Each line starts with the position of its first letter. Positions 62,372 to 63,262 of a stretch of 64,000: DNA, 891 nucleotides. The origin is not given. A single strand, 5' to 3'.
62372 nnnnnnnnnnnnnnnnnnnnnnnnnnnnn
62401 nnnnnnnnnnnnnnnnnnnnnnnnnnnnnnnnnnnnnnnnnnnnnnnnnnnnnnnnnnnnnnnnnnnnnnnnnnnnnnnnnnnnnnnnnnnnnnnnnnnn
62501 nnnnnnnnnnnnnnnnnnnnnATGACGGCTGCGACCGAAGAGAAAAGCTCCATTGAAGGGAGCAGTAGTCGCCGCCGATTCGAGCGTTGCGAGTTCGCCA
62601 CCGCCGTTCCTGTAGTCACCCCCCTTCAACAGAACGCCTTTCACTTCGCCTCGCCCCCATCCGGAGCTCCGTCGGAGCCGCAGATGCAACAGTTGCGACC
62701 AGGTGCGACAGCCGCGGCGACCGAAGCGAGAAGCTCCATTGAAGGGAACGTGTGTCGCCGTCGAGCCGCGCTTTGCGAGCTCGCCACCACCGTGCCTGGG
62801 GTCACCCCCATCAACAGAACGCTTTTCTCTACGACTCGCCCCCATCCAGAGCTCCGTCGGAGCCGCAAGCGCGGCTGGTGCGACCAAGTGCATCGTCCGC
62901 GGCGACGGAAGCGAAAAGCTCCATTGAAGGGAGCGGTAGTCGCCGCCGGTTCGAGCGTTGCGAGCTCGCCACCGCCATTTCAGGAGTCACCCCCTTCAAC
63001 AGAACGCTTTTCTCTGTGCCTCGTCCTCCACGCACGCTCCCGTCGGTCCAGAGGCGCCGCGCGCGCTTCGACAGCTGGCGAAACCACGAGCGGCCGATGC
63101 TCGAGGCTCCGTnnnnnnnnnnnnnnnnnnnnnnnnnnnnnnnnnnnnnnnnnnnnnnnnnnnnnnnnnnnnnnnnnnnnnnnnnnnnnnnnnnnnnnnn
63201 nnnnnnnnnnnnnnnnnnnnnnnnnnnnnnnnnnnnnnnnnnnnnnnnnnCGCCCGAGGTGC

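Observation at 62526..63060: Locus 3 units are MITE-like modules with ~20-nt imperfect terminal inverted repeats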

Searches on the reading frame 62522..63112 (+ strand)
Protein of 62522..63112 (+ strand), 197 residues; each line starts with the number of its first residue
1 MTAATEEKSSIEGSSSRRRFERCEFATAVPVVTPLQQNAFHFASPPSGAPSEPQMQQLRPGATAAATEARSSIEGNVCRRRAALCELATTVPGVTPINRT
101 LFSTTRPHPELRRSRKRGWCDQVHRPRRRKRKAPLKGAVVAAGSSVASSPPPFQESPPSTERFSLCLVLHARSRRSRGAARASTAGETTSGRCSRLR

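Call 62: search_protein_families(library=pfam, proteins=[window:62522-63112:+], max_evalue=0.01)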
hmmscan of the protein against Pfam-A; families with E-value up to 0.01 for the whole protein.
window:62522-63112:+ (197 aa): 0 families
